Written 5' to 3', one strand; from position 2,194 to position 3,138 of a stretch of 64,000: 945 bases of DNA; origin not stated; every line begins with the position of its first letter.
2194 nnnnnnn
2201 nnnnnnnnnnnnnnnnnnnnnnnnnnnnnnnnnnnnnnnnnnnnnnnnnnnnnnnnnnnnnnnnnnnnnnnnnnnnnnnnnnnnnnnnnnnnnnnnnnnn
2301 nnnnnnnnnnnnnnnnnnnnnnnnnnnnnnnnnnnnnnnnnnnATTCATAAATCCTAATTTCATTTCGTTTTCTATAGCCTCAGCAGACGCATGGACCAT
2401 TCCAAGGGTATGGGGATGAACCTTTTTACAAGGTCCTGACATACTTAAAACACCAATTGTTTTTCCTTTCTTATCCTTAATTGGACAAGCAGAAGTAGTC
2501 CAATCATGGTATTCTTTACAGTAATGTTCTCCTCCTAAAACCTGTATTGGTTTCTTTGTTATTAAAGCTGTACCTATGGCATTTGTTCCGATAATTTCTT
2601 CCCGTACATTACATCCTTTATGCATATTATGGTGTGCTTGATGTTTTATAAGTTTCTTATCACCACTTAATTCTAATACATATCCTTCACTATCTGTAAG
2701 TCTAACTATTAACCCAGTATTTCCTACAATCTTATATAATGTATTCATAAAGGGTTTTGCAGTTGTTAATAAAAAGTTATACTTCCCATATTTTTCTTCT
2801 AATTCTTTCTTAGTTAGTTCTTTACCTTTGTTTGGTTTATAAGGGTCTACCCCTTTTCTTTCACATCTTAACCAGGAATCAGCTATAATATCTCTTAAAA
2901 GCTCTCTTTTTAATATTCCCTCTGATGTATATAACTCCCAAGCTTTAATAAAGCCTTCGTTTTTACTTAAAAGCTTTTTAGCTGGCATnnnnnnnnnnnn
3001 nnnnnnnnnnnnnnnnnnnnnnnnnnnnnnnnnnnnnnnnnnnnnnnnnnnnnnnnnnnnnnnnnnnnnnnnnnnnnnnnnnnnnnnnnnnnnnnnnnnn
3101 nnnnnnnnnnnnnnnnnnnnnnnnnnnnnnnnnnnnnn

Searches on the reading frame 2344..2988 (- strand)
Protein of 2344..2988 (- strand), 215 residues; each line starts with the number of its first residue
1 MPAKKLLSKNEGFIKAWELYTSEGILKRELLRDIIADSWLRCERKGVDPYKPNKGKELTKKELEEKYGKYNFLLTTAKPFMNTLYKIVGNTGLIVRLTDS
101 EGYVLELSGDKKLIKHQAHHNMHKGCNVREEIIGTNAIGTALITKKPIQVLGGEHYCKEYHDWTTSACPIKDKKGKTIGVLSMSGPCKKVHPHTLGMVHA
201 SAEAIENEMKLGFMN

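Call 20: find_related_loci(query=A1, collection=genome_contigs, flank=10000)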
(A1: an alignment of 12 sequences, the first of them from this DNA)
Query A1 (215 aa) in genome_contigs; peptide patterns used: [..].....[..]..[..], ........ (x = any residue, [..] = any of these).
395 stretches matched a pattern; 350 encode a relative of the query (tblastn E <= 1e-3); the best 80 are kept; 80 distinct loci.
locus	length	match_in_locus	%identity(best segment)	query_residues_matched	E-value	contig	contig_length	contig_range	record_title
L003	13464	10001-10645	99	1-215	1e-144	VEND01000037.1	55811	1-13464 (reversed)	MAG: Bacillota bacterium isolate MES16 c_000000000343, whole genome shotgun sequence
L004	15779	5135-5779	67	1-215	4e-97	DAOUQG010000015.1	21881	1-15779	MAG TPA_asm: Thermohalobacteraceae bacterium isolate CSMAG_120 CSMAG_120_k141_4835121_length_21881_cov_12.7850, whole ge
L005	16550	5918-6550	64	1-211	3e-90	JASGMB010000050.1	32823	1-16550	MAG: Clostridiales bacterium isolate DJKA123_ANT-F21_bin.21 scaffold_1660, whole genome shotgun sequence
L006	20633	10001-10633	61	1-211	1e-88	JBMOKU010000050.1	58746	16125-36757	MAG: Bacillota bacterium isolate Betzabe_MAG006 MAG006_50, whole genome shotgun sequence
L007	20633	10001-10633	60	1-211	7e-87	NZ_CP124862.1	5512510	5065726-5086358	Petroclostridium sp. X23 chromosome, complete genome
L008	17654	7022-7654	59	1-211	2e-87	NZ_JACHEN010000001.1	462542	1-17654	Anaerosolibacter carboniphilus strain DSM 103526 Ga0415316_01, whole genome shotgun sequence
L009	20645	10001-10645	58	1-215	1e-84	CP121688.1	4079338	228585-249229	Clostridiaceae bacterium 35-E11 chromosome, complete genome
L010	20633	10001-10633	57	1-211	9e-85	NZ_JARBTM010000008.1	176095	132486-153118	MAG: Anaerosolibacter sp. isolate L_E1_T20_C_bin.128 scaffold_247, whole genome shotgun sequence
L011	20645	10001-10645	58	1-215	2e-84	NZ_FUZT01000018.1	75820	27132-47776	Maledivibacter halophilus strain M1, whole genome shotgun sequence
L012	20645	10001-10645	56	1-215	2e-82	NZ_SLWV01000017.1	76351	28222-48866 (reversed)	Marinisporobacter balticus strain DSM 102940 Ga0310545_117, whole genome shotgun sequence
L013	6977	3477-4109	57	1-211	3e-82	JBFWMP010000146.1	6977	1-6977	MAG: Clostridia bacterium isolate CA_2019_NHSR_92 NODE_22352_length_6977_cov_6.112555_NHSR, whole genome shotgun sequenc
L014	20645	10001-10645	53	1-215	3e-81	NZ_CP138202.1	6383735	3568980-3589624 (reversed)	Wukongibacter baidiensis strain DY30321 chromosome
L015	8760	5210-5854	55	1-215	5e-81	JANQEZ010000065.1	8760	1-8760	MAG: Clostridia bacterium isolate PL23a_bin.55 k99_2379579, whole genome shotgun sequence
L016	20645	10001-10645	57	1-215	5e-81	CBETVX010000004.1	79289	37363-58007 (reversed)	MAG TPA_asm: uncultured Eubacteriales bacterium isolate SRR13515399_binner123_Refined_12 genome assembly, contig: ERZ250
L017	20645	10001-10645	58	1-215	6e-79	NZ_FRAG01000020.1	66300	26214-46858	Paramaledivibacter caminithermalis DSM 15212, whole genome shotgun sequence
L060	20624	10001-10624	48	4-211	1e-65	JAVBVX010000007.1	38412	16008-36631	MAG: Clostridium sp. isolate ZNE14_Bin42 all_Scaff001290, whole genome shotgun sequence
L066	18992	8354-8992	48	1-215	6e-63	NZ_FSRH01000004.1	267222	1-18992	Peptoclostridium litorale DSM 5388, whole genome shotgun sequence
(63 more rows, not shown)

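Call 73: predict_structure(alignment_id=A1)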
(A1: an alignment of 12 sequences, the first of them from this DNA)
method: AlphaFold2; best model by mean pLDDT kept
length: 215 residues; sequences in the alignment: 12
mean_pLDDT: 86.5   pTM: 0.86
mean pLDDT of the five models: 86.5, 77.5, 68.7, 67.6, 62.6
residues with pLDDT >= 90: 125; 70-90: 65; 50-70: 17; < 50: 8
segments of 3 or more residues with pLDDT < 50: 1-8
pLDDT, mean of each block of 10 residues (from residue 1): 44 87 91 94 90 79 93 94 80 90 92 73 89 92 96 88 92 94 85 87 94 68
secondary structure, 60 per line:
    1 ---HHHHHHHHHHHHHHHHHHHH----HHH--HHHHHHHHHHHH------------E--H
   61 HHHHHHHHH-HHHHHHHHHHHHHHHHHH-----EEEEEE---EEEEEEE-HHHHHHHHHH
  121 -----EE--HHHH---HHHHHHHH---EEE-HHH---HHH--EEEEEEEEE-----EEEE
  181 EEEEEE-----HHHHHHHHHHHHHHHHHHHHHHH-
elements in order: H4-23 H33-44 H60-69 H71-88 E94-99 E103-109 H111-120 H130-133 H137-144 E148-150 E163-171 E177-186 H192-214

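Call 77: fold_search(model_id=the predicted structure, library=pdb)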
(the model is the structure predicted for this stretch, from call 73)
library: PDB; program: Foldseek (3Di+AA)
matches with E <= 10: 1239; with E <= 0.001: 54
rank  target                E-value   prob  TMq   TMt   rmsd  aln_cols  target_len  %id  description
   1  4lrx_C                1.6e-14  1.00  0.82  0.60   1.3       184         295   20  Crystal Structure of the E.coli DhaR(N)-DhaK complex (released 2014-01-29)
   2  4lry_C                4.0e-14  1.00  0.81  0.60   1.3       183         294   20  Crystal Structure of the E.coli DhaR(N)-DhaK(T79L) complex (released 2014-01-29)
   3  4lrz_H                8.1e-14  1.00  0.81  0.61   1.3       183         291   20  Crystal Structure of the E.coli DhaR(N)-DhaL complex (released 2014-01-29)
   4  1tf1_C                1.2e-05  1.00  0.42  0.49   7.7       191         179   15  Crystal Structure of the E. coli Glyoxylate Regulatory Protein Ligand Binding Domain (released 2004-08-03)
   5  1tf1_D                1.3e-05  1.00  0.44  0.51   6.9       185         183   14  Crystal Structure of the E. coli Glyoxylate Regulatory Protein Ligand Binding Domain (released 2004-08-03)
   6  5y6i_A                1.4e-05  1.00  0.47  0.42  21.4       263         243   11  Crystal structure of Pseudomonas aeruginosa HmgR (released 2018-08-15)
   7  1tf1_A                3.1e-05  1.00  0.44  0.51   6.2       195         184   14  Crystal Structure of the E. coli Glyoxylate Regulatory Protein Ligand Binding Domain (released 2004-08-03)
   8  1tf1_B                3.3e-05  1.00  0.43  0.51   7.2       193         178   16  Crystal Structure of the E. coli Glyoxylate Regulatory Protein Ligand Binding Domain (released 2004-08-03)
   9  2o99_A                3.3e-05  1.00  0.44  0.53   6.1       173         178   15  The crystal structure of E.coli IclR C-terminal fragment in complex with glyoxylate (released 2007-04-10)
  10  5h1a_A                4.0e-05  1.00  0.44  0.40   7.7       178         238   18  Crystal structure of an IclR homolog from Microbacterium sp. strain HM58-2 (released 2017-01-18)
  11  8eju_B                4.0e-05  1.00  0.41  0.35  18.9       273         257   11  The crystal structure of Pseudomonas putida PcaR (released 2024-03-20)
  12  2g7u_A                4.5e-05  1.00  0.44  0.38  19.8       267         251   16  2.3 A structure of putative catechol degradative operon regulator from Rhodococcus sp. RHA1 (released 2006-04-04)
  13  1ysp                  4.8e-05  1.00  0.39  0.49   9.8       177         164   15  Crystal structure of the C-terminal domain of E. coli transcriptional regulator KdgR. (released 2005-03-22)
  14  5h1a_D                6.0e-05  1.00  0.42  0.39   6.8       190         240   16  Crystal structure of an IclR homolog from Microbacterium sp. strain HM58-2 (released 2017-01-18)
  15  2g7u_B                6.4e-05  1.00  0.49  0.43  14.4       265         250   17  2.3 A structure of putative catechol degradative operon regulator from Rhodococcus sp. RHA1 (released 2006-04-04)
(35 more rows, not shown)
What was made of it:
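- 988..2988 (-): Gene for the enhancer-binding protein (666 aa). Domains: DhaR/AcoR-type N-terminal GAF sensor, PAS, AAA+ sigma-54 interaction domain with GAFTGA, and a Fis-type HTH. The AF2 N-terminal model matches E. coli DhaR(N) 4lrx with TM 0.82 (calls 73, 77).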

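Call 78: search_protein_families(library=pfam, proteins=[L066:10748-12226:+, L066:12257-14074:+, L060:12500-13969:+], max_evalue=0.001)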
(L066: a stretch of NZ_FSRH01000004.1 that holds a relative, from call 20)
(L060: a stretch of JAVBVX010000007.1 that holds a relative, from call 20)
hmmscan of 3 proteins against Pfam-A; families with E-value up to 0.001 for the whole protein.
L066:10748-12226:+ (492 aa): 1 family
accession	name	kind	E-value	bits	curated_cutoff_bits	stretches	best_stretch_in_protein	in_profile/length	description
PF00361.26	Proton_antipo_M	-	1.4e-50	172.6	21.5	1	125-416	1-294/294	NADH:quinone oxidoreductase/Mrp antiporter, TM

L066:12257-14074:+ (605 aa): 1 family
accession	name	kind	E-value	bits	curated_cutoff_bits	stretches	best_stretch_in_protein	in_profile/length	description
PF00361.26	Proton_antipo_M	-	4.8e-44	151.2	21.5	1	126-399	1-273/294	NADH:quinone oxidoreductase/Mrp antiporter, TM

L060:12500-13969:+ (489 aa): 1 family
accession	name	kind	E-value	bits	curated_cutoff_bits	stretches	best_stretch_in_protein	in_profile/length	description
PF00361.26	Proton_antipo_M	-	5.3e-62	210.1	21.5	1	131-426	2-293/294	NADH:quinone oxidoreductase/Mrp antiporter, TM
